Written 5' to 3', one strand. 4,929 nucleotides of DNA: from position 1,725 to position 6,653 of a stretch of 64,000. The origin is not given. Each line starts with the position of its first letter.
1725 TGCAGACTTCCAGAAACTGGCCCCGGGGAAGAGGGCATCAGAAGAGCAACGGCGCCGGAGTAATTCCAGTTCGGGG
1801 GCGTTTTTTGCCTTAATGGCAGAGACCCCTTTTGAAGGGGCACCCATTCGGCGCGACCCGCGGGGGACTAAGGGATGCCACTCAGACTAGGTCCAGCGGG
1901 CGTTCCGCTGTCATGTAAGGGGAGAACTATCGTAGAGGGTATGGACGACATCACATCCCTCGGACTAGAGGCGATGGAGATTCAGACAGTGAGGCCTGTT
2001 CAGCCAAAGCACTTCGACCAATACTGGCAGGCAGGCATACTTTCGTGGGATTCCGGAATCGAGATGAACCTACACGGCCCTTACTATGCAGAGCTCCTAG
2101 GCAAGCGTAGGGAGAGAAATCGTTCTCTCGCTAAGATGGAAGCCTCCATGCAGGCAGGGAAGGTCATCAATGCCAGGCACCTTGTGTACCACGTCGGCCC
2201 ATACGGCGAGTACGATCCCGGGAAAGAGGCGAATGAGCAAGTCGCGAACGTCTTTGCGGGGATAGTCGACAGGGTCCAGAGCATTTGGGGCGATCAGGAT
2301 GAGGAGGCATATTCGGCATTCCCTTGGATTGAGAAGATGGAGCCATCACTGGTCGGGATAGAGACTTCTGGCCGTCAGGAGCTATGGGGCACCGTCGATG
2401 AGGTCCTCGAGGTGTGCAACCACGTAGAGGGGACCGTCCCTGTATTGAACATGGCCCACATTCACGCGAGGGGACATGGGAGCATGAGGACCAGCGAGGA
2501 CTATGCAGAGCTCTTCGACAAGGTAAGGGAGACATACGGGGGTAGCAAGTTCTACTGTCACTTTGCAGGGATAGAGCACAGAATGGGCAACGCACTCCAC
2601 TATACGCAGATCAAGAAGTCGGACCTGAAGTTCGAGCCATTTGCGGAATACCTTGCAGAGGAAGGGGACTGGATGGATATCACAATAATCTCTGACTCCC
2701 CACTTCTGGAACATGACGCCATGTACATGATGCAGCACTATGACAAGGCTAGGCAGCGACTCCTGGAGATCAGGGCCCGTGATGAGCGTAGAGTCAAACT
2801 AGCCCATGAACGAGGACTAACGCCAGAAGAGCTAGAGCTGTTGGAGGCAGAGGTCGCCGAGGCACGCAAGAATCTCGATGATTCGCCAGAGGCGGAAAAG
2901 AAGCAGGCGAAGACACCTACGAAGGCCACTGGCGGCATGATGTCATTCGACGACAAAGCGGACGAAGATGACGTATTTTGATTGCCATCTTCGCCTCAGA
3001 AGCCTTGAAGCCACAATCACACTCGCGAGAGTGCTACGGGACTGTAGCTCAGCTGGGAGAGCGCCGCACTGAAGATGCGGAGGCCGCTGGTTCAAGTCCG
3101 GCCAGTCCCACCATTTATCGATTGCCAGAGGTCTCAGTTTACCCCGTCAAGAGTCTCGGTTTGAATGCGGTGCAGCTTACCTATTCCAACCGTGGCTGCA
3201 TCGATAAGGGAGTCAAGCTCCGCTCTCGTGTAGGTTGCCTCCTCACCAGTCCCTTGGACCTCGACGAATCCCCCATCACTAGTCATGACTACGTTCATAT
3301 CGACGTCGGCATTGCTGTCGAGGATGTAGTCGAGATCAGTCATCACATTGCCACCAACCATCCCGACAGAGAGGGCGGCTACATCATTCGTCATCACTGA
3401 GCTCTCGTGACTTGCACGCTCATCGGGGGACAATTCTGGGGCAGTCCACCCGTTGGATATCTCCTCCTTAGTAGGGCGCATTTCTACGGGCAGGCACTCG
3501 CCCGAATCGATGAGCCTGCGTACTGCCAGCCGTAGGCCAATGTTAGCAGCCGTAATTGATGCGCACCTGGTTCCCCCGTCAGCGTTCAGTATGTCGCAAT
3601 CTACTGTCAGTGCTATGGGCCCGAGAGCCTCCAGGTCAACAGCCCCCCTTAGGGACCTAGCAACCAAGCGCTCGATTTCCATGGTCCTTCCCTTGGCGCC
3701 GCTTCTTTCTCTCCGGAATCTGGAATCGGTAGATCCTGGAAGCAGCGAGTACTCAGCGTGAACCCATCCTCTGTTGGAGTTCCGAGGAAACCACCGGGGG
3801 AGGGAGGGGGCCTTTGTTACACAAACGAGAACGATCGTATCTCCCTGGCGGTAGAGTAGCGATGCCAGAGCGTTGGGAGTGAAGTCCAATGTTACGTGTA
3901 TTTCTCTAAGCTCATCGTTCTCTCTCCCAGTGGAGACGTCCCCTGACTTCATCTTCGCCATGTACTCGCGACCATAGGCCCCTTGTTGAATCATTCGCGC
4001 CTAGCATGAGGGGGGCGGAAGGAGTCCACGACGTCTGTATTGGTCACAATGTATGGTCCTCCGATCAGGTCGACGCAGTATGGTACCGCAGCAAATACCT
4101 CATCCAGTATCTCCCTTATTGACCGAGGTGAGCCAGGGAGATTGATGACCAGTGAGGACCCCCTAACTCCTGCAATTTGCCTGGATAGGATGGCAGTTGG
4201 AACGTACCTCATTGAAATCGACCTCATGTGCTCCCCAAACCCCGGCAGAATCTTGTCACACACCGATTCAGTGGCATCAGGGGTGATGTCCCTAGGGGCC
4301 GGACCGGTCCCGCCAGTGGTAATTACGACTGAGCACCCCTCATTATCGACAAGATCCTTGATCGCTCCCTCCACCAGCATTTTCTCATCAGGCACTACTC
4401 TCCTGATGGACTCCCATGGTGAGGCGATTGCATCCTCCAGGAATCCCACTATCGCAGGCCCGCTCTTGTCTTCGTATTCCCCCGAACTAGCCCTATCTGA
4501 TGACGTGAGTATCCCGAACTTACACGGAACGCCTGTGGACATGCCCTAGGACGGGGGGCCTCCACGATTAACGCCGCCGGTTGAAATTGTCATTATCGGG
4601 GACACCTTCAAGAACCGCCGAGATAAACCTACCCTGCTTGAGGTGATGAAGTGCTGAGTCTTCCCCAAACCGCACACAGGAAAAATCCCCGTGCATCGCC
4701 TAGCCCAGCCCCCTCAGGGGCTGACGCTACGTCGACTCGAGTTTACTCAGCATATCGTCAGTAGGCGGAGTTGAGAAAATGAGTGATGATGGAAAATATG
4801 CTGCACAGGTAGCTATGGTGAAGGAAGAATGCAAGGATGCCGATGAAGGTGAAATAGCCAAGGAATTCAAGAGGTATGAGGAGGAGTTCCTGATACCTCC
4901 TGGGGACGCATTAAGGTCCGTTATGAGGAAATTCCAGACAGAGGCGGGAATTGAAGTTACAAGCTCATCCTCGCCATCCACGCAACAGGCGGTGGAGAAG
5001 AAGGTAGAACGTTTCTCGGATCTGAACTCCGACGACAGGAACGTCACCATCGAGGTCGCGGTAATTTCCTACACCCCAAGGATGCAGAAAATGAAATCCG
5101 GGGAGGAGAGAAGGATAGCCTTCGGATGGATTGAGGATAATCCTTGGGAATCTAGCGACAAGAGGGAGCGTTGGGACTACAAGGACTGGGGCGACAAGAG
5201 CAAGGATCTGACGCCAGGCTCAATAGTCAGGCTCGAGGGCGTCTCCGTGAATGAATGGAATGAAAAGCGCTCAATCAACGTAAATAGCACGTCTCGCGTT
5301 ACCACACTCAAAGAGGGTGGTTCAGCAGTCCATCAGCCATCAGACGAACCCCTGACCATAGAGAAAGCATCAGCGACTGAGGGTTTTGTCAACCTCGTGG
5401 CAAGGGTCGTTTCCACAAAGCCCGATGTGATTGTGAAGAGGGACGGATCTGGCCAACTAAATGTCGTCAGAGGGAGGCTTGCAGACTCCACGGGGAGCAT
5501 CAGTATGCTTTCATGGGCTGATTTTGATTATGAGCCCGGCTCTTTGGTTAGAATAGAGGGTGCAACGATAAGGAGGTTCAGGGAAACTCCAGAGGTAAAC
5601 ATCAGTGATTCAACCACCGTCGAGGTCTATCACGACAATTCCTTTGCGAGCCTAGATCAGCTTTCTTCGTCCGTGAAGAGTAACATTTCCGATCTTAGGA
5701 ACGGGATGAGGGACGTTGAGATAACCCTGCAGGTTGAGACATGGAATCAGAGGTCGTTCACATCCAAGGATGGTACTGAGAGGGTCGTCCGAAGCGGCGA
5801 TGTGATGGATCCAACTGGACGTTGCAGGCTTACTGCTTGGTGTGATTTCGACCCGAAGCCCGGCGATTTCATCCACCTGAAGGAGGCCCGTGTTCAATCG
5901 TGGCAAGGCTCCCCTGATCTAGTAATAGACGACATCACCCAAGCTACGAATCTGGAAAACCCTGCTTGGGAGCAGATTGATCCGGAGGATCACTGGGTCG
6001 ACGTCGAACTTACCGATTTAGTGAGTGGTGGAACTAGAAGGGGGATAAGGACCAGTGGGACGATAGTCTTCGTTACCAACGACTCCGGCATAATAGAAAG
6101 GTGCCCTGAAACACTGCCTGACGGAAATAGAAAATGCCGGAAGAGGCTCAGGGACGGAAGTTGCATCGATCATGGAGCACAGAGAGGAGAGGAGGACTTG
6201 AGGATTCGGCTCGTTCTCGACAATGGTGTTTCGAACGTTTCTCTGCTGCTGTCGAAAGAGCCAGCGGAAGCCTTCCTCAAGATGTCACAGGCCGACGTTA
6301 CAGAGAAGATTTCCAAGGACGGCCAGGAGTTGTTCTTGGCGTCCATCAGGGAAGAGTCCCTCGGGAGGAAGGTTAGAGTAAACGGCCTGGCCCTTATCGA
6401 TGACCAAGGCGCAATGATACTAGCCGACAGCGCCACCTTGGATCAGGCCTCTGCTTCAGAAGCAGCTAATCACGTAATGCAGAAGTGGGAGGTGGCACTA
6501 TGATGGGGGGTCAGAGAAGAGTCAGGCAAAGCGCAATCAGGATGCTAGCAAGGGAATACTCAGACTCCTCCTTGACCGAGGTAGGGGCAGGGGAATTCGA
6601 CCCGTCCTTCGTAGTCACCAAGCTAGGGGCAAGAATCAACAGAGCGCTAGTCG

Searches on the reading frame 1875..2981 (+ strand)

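Call 97: search_protein_families(library=pfam, proteins=[window:1875-2981:+], max_evalue=0.001)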
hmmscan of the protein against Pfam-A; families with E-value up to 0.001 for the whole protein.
window:1875-2981:+ (368 aa): 1 family
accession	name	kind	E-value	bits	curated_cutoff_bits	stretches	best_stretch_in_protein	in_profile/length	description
PF01261.30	AP_endonuc_2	-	1.7e-09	38.2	31.1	1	26-270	4-228/249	Xylose isomerase-like TIM barrel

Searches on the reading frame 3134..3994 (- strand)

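Call 97: search_protein_families(library=pfam, proteins=[window:3134-3994:-], max_evalue=0.001)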
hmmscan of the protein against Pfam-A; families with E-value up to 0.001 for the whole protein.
window:3134-3994:- (286 aa): 2 families
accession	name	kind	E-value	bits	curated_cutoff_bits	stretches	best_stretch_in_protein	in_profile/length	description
PF01138.27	RNase_PH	-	2.5e-20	73.7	25.5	1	28-157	1-127/130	3' exoribonuclease family, domain 1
PF03725.20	RNase_PH_C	-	2.2e-09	37.6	20.8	1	205-268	3-65/67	3' exoribonuclease family, domain 2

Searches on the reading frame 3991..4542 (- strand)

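Call 97: search_protein_families(library=pfam, proteins=[window:3991-4542:-], max_evalue=0.001)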
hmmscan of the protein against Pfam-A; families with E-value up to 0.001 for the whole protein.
window:3991-4542:- (183 aa): 1 family
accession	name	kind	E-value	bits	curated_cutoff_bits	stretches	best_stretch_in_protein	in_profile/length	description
PF00994.29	MoCF_biosynth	-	4.7e-29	101.4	26.6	1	10-150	1-138/144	Probable molybdopterin binding domain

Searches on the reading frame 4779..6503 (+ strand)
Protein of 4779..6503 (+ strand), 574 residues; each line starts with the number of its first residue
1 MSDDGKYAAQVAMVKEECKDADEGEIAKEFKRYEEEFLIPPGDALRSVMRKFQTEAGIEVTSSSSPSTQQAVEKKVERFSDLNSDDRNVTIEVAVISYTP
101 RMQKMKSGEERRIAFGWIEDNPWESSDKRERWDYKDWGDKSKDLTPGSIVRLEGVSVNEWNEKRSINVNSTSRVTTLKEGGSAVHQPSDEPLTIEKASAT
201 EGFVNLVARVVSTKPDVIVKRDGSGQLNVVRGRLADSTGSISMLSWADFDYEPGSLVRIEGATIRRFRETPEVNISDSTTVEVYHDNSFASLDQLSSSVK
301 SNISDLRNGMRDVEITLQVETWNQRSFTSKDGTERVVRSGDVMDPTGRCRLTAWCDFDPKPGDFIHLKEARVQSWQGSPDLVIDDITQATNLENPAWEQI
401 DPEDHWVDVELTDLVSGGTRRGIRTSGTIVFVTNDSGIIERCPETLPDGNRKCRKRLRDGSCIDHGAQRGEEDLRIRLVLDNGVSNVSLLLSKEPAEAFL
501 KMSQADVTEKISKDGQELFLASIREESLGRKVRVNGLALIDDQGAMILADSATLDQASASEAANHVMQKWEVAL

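Call 97: search_protein_families(library=pfam, proteins=[window:4779-6503:+], max_evalue=0.001)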
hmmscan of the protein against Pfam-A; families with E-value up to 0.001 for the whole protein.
window:4779-6503:+ (574 aa): 1 family
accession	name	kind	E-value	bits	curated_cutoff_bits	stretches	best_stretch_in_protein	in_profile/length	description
PF01336.31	tRNA_anti-codon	-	2.5e-06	27.7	27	0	204-277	1-71/75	OB-fold nucleic acid binding domain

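Call 98: find_homologous_proteins(query=window:4779-6503:+, max_evalue=1e-20)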
Query window:4779-6503:+ (574 aa): 837 proteins with E <= 1e-20 among 8000 candidates; the best 120 are listed.
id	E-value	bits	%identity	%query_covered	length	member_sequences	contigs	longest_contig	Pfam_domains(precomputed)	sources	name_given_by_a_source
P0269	0.0e+0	1219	95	100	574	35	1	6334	-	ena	-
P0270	0.0e+0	1126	86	100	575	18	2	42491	-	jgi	-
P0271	0.0e+0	1092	84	100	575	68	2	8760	-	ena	-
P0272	2.9e-296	1002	76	100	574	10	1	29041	-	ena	-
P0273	9.9e-296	1000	77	100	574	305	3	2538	-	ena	-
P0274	2.7e-288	975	74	100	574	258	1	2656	-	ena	-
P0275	3.0e-284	962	75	100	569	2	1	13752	-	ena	-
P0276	4.5e-258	875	67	100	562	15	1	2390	-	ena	-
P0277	2.7e-255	866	66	100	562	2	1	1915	-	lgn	-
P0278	2.9e-255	866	66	100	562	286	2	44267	-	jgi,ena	-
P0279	4.8e-255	865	66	100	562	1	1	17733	-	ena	-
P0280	4.9e-255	865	66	100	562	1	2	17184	-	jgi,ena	-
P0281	5.5e-255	865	66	100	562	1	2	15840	-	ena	-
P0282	5.6e-255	865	66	100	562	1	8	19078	-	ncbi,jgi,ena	-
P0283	1.7e-254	864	66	100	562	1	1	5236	-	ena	-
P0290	3.9e-254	862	66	100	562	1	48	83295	-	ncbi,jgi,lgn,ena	jgi:replication factor A1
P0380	5.8e-234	796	61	100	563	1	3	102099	-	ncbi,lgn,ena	ncbi:MAG: hypothetical protein ACPHGU_05015 [Candidatus Thalassarchaeaceae archaeon]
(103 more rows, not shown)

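Call 99: find_encoding_contigs(protein=P0272, flank=1500, max_places=1)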
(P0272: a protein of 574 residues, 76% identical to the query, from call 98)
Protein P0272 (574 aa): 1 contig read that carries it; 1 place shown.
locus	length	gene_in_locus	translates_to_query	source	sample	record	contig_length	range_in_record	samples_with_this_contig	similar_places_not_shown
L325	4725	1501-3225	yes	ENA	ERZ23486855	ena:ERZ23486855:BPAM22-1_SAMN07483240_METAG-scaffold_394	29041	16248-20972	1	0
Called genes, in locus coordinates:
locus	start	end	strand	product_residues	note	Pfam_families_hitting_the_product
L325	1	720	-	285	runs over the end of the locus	PF01138:RNase_PH, PF03725:RNase_PH_C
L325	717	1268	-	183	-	PF00994:MoCF_biosynth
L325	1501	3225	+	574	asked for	-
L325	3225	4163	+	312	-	-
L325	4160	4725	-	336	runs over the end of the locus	-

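Call 100: find_encoding_contigs(protein=P0290, flank=1500, max_places=1)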
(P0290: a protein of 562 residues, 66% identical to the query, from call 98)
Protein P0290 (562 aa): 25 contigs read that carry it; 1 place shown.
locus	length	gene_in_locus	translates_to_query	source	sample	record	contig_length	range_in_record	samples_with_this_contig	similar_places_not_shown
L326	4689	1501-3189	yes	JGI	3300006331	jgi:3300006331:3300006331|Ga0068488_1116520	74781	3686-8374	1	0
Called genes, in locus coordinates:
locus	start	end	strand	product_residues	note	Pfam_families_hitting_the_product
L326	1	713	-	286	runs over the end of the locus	PF01138:RNase_PH, PF03725:RNase_PH_C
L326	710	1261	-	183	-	PF00994:MoCF_biosynth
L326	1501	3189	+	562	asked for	-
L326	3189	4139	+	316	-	-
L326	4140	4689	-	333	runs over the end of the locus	-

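Call 101: find_encoding_contigs(protein=P0380, flank=1500, max_places=1)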
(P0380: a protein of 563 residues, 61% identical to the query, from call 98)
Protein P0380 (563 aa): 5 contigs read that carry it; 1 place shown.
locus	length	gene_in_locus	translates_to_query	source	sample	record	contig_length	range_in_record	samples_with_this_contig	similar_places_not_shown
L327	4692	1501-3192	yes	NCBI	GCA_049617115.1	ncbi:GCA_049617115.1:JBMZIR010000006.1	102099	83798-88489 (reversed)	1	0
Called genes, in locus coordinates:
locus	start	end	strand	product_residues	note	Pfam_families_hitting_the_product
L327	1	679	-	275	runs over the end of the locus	PF01138:RNase_PH, PF03725:RNase_PH_C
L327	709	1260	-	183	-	PF00994:MoCF_biosynth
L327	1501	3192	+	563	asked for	-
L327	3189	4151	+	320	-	-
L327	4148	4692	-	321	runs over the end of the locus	-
